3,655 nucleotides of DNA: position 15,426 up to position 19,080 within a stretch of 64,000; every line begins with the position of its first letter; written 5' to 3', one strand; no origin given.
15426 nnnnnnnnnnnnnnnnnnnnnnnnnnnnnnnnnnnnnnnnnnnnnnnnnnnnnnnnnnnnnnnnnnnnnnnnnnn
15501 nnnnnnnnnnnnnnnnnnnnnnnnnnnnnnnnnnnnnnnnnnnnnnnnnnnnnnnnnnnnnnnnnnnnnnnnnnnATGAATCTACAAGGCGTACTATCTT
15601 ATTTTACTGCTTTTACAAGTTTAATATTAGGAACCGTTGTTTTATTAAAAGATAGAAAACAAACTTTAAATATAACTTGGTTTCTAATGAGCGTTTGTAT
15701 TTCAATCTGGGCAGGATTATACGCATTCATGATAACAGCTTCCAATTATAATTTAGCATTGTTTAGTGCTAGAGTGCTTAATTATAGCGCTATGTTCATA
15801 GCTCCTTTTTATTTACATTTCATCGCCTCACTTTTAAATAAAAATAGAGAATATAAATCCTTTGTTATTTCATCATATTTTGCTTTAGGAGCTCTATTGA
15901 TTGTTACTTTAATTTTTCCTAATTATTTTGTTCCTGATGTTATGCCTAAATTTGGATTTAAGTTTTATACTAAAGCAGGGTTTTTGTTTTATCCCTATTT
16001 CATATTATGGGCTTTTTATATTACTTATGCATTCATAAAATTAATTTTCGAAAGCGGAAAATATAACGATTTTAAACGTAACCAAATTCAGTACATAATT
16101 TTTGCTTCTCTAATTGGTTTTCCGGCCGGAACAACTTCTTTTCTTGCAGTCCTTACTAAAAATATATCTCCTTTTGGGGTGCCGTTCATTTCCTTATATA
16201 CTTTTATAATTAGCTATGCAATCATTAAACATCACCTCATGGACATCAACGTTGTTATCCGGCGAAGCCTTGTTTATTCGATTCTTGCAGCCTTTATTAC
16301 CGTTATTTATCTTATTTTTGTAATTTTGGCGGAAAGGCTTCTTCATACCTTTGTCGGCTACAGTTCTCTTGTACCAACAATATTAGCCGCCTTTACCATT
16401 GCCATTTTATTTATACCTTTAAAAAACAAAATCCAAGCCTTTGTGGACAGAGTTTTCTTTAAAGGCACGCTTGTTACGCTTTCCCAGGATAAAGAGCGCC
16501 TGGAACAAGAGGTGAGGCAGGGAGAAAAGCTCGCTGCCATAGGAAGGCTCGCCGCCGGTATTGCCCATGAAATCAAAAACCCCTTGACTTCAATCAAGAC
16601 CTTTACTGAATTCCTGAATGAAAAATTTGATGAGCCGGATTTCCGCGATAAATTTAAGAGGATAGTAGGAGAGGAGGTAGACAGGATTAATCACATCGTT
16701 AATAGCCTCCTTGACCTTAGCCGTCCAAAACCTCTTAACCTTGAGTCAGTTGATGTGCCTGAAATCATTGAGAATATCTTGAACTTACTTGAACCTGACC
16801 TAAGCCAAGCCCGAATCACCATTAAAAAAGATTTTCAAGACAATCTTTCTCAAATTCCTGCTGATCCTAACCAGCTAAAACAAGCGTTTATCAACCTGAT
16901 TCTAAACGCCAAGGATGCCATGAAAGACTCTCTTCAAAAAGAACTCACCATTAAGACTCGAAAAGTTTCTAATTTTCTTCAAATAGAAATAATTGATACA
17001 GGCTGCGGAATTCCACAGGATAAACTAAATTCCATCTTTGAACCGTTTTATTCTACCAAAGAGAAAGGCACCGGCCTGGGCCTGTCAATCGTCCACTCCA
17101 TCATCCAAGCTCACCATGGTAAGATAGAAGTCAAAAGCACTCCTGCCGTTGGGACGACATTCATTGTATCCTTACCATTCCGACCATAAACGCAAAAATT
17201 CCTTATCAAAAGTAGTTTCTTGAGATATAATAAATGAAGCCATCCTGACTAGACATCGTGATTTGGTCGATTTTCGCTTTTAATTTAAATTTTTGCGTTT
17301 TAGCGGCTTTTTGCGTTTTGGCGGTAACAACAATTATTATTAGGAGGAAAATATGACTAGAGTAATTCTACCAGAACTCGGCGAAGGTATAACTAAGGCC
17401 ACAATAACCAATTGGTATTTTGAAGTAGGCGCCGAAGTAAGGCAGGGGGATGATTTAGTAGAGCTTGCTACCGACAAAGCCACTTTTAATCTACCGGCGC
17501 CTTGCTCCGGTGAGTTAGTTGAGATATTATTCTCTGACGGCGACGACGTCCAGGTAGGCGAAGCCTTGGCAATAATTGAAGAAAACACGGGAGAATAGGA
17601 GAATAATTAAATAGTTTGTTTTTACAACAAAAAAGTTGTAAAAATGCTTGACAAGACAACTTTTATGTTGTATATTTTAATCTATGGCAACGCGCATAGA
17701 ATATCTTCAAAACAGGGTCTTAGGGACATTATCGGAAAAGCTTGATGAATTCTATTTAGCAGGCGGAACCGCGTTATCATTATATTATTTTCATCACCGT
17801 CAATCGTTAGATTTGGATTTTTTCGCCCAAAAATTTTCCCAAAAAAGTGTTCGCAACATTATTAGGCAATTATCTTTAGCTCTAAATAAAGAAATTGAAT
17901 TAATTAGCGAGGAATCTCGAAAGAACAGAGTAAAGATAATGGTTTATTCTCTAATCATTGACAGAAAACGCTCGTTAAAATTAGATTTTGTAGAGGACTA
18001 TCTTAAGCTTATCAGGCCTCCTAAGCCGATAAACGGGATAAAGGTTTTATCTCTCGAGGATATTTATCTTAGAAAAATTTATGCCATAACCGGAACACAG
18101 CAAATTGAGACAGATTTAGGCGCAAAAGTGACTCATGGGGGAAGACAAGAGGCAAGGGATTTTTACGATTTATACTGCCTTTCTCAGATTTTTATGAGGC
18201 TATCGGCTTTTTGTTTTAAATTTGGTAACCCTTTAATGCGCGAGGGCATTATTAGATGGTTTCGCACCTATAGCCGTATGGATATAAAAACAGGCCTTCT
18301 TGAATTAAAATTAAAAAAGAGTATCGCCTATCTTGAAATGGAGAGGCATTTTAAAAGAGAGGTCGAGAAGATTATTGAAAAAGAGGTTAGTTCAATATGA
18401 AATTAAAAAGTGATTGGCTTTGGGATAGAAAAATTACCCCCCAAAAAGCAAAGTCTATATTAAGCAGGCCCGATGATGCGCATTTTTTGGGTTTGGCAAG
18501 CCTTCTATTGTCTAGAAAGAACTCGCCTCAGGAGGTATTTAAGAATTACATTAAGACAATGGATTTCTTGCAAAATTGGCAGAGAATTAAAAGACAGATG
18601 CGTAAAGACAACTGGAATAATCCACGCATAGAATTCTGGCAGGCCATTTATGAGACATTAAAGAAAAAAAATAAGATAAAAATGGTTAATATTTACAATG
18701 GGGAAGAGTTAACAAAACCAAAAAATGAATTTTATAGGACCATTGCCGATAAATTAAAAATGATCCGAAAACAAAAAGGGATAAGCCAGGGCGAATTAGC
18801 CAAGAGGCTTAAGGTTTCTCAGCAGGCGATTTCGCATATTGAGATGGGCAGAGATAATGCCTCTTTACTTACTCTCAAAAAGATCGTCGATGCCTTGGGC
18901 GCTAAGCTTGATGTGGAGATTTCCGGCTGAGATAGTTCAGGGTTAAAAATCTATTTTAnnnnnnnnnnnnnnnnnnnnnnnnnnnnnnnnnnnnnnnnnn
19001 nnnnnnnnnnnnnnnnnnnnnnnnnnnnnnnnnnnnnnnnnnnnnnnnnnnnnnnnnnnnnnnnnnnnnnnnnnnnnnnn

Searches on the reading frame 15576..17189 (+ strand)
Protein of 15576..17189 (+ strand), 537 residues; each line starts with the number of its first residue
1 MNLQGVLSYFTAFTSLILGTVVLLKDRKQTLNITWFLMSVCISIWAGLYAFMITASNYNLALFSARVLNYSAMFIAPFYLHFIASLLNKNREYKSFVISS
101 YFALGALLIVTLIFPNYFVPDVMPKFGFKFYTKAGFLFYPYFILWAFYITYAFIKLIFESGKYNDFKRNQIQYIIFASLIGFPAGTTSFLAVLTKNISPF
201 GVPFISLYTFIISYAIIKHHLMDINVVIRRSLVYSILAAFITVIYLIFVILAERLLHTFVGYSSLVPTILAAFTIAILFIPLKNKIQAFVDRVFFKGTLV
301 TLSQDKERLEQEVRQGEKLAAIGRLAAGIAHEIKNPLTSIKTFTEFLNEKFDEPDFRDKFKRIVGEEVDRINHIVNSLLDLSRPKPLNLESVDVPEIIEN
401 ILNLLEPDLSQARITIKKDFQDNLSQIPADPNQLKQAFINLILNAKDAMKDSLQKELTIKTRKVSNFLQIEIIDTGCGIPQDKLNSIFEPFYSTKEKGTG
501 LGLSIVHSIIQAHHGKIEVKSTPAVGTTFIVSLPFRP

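Call 19: search_protein_families(library=pfam, proteins=[window:15576-17189:+], max_evalue=0.001)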
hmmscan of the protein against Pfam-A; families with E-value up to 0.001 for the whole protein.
window:15576-17189:+ (537 aa): 4 families
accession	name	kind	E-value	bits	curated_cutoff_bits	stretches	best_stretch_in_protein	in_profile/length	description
PF02518.31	HATPase_c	-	1.2e-26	93.7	26.4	1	430-536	2-110/111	Histidine kinase-, DNA gyrase B-, and HSP90-like ATPase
PF00512.31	HisKA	-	2e-15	57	26.9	1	323-384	3-63/66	His Kinase A (phospho-acceptor) domain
PF16927.11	HisKA_7TM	-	1.5e-10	41.7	28.6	1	9-224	3-222/224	N-terminal 7TM region of histidine kinase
PF14501.12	HATPase_c_5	-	0.0001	22.6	22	1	434-521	6-90/102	GHKL domain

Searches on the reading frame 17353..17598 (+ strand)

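Call 57: search_protein_families(library=pfam, proteins=[window:17353-17598:+], max_evalue=0.01)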
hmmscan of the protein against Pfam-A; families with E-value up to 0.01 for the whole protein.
window:17353-17598:+ (81 aa): 3 families
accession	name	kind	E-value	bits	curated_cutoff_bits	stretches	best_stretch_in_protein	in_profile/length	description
PF00364.28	Biotin_lipoyl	-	3e-18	65.9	22.1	1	4-75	3-73/73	Biotin-requiring enzyme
PF13533.13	Biotin_lipoyl_2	-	9.4e-06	25.8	29.8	0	49-76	5-32/32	Biotin-lipoyl like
PF01597.25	GCV_H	-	0.0035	17.7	22.2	0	24-58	40-74/122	Glycine cleavage H-protein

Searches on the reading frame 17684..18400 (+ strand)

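Call 19: search_protein_families(library=pfam, proteins=[window:17684-18400:+], max_evalue=0.001)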
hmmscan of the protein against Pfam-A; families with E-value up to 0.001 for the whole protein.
window:17684-18400:+ (238 aa): 1 family
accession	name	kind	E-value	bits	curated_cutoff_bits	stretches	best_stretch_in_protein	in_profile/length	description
PF08843.17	AbiEii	-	3e-19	70.3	22.5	1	16-211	8-192/238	Nucleotidyl transferase AbiEii toxin, Type IV TA system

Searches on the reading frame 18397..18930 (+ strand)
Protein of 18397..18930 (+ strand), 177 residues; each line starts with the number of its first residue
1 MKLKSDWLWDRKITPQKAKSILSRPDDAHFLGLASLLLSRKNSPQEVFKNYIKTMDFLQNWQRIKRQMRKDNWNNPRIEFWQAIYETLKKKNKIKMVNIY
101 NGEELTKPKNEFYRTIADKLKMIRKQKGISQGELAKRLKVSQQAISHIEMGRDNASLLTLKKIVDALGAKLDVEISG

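Call 19: search_protein_families(library=pfam, proteins=[window:18397-18930:+], max_evalue=0.001)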
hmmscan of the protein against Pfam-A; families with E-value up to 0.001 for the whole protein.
window:18397-18930:+ (177 aa): 7 families
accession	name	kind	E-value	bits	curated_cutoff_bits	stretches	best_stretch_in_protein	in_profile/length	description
PF01381.28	HTH_3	-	4.9e-16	58.9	23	1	120-172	1-53/55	Helix-turn-helix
PF13560.12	HTH_31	-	3.1e-10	40.6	27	1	117-170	3-57/64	Helix-turn-helix domain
PF12844.13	HTH_19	-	4.2e-07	30.2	30.2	1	119-168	3-52/64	Helix-turn-helix domain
PF13744.12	HTH_37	-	6.5e-05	23.1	27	1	120-176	23-80/80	Helix-turn-helix domain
PF13443.12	HTH_26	-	7.6e-05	23.3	22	1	119-170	1-53/63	Cro/C1-type HTH DNA-binding domain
PF08279.18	HTH_11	-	0.00026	21.2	25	1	118-145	4-32/55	HTH domain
PF13413.12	HTH_25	-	0.00033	20.9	24.6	1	120-152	2-34/62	Helix-turn-helix domain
